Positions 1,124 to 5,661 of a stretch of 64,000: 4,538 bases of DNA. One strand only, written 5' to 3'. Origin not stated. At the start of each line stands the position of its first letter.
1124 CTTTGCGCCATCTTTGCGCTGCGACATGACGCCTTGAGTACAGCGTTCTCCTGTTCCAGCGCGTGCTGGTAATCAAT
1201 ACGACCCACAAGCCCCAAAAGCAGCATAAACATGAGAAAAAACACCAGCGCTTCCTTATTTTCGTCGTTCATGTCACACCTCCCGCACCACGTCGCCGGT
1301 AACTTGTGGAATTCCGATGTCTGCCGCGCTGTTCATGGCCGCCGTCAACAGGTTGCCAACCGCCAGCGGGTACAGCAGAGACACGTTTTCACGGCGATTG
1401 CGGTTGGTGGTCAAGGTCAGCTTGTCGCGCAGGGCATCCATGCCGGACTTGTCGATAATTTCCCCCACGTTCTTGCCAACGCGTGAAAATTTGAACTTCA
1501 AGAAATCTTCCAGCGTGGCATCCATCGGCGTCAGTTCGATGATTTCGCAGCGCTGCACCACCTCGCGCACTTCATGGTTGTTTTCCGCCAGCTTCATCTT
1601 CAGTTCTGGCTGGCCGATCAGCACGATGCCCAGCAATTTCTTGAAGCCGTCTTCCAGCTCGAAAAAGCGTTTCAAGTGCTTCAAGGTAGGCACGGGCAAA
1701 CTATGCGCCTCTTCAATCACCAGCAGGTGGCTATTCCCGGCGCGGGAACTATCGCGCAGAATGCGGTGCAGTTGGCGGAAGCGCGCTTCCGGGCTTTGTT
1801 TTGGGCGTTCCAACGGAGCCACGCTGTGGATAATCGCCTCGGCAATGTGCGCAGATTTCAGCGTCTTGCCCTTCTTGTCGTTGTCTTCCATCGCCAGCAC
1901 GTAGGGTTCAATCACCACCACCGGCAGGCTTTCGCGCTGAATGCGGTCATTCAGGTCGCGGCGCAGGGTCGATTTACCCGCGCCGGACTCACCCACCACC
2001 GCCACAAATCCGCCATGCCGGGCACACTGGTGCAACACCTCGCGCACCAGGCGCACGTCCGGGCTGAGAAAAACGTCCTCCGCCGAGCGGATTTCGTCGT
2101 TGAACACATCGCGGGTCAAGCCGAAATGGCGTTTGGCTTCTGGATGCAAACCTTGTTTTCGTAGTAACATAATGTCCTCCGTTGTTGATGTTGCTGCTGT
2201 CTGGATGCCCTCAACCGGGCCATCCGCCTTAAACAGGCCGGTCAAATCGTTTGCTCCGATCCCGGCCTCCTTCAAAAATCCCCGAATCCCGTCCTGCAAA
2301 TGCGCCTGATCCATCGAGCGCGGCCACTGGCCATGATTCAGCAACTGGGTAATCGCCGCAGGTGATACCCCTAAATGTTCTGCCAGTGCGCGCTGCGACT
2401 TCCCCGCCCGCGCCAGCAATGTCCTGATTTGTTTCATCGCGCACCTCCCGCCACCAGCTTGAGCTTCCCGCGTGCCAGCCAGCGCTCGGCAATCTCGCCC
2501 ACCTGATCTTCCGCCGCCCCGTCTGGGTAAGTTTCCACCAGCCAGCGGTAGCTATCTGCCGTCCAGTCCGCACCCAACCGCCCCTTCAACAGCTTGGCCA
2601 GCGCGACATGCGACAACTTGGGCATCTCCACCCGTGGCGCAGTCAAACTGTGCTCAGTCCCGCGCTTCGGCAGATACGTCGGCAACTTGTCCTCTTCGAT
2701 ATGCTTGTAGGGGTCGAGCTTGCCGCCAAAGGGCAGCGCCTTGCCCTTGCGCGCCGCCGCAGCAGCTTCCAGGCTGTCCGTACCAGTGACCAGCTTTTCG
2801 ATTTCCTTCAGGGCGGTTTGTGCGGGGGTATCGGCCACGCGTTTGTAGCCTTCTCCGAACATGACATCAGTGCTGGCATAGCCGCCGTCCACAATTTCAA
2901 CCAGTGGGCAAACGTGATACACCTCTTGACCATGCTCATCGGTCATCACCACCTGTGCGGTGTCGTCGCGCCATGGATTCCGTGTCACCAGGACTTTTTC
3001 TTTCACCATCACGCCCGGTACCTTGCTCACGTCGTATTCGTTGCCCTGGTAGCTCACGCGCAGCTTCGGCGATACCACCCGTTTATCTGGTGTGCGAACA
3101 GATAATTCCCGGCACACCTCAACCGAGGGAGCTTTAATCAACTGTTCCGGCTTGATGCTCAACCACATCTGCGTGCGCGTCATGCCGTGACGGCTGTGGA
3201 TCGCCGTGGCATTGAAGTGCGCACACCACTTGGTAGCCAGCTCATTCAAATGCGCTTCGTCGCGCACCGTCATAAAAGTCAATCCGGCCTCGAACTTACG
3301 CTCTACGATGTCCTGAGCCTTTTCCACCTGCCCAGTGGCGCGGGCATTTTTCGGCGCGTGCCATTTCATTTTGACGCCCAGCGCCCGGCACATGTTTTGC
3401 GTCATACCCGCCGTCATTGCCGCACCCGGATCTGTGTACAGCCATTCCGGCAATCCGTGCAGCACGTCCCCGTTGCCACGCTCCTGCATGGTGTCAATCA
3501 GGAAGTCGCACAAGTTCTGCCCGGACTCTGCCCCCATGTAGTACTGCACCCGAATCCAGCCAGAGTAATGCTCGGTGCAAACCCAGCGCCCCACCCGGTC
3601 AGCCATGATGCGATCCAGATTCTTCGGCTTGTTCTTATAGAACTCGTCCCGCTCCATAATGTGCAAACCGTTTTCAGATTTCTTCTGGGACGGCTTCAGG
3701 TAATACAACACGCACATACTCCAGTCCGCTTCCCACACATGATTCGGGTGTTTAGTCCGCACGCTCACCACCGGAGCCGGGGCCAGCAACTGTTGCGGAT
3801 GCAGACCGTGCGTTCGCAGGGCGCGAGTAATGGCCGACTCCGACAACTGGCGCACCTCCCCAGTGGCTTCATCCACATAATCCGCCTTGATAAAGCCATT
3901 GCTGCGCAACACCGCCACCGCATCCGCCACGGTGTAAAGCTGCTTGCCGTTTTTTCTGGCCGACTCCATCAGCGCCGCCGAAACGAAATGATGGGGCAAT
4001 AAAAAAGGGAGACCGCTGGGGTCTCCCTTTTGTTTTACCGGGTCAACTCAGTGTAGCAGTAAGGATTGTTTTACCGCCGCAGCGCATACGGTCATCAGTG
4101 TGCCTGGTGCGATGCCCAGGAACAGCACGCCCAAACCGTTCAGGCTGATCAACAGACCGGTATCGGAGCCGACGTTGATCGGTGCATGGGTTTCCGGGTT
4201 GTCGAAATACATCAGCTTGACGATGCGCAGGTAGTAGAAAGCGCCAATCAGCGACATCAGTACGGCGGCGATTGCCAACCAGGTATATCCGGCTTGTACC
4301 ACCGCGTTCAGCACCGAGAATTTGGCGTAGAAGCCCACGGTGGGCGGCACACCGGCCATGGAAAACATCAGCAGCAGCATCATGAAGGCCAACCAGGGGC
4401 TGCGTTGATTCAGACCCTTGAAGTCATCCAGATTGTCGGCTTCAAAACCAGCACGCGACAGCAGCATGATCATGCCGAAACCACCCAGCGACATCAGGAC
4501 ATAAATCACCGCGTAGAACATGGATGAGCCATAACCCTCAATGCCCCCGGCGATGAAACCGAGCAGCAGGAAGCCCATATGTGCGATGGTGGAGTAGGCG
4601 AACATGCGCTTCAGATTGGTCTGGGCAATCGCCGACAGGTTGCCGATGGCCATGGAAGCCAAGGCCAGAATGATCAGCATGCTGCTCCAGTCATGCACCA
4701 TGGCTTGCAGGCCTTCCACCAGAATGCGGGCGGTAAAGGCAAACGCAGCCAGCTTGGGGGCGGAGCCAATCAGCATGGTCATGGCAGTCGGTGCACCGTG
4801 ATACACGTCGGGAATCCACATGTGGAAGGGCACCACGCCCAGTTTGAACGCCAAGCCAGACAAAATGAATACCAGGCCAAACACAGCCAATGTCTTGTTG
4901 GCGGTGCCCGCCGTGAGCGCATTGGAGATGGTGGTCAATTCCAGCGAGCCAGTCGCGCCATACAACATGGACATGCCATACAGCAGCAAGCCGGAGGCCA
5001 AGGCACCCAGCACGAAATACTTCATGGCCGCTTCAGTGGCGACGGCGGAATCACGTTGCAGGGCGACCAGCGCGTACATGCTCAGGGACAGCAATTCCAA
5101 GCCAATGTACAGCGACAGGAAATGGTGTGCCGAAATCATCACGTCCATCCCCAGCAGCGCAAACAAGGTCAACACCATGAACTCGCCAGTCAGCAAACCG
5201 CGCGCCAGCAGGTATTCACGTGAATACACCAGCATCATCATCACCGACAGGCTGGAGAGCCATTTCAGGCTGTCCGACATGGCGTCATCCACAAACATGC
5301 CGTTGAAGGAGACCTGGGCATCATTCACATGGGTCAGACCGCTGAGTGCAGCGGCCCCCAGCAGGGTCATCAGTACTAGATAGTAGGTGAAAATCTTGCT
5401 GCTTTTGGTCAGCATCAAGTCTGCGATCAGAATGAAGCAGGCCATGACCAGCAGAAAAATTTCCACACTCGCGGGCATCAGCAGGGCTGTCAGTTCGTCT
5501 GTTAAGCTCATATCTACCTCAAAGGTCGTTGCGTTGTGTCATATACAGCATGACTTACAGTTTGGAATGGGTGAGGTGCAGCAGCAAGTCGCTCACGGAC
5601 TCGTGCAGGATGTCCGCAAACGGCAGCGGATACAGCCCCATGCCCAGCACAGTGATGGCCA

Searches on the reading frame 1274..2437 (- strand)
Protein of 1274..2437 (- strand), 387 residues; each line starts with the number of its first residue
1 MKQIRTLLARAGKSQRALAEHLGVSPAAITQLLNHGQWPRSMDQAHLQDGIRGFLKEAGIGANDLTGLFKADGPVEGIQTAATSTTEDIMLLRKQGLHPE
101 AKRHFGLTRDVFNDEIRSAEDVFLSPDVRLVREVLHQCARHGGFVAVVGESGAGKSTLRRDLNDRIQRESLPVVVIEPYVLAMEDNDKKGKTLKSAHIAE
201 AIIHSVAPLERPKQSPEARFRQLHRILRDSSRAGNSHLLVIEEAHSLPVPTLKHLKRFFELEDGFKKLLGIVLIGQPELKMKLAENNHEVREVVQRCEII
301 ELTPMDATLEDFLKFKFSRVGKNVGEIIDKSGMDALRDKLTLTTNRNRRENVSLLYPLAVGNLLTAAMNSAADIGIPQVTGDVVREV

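Call 95: search_protein_families(library=pfam, proteins=[window:1274-2437:-], max_evalue=0.00001)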
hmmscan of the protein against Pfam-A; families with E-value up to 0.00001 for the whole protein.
window:1274-2437:- (387 aa): 2 families
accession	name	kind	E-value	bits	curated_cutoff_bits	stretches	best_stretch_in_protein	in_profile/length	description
PF13401.12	AAA_22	-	6.5e-19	69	27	1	141-280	4-127/130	AAA domain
PF13191.12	AAA_16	-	2.5e-08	35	32.6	1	128-263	9-160/167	AAA ATPase domain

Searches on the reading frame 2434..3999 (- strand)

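Call 95: search_protein_families(library=pfam, proteins=[window:2434-3999:-], max_evalue=0.00001)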
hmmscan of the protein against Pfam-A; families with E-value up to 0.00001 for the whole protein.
window:2434-3999:- (521 aa): 0 families

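Call 96: search_protein_families(library=pfam, proteins=[window:2434-3999:-], max_evalue=0.05)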
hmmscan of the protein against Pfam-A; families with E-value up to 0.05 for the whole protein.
window:2434-3999:- (521 aa): 1 family
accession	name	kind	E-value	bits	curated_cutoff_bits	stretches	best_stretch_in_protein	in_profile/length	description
PF00665.32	rve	-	1.8e-05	25.3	32.6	1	84-218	3-101/102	Integrase core domain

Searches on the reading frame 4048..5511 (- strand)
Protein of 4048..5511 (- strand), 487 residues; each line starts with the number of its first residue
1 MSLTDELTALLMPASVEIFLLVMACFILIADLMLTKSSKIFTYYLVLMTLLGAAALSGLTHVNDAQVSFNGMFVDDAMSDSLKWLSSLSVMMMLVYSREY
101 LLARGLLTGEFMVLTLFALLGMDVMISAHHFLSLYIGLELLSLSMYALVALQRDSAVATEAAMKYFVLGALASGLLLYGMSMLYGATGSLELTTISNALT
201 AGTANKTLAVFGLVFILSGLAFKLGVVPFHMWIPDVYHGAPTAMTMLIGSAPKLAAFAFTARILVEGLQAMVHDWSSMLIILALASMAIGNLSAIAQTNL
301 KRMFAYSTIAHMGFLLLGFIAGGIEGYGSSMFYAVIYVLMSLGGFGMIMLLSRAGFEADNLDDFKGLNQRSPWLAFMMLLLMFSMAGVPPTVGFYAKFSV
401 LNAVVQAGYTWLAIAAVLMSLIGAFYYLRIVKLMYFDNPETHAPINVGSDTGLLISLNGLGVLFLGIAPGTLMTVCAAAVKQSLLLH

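Call 95: search_protein_families(library=pfam, proteins=[window:4048-5511:-], max_evalue=0.00001)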
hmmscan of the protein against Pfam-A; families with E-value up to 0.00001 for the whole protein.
window:4048-5511:- (487 aa): 1 family
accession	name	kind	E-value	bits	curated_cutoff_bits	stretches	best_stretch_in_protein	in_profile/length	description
PF00361.26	Proton_antipo_M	-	1.4e-76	257.9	21.5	1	128-422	1-293/294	NADH:quinone oxidoreductase/Mrp antiporter, TM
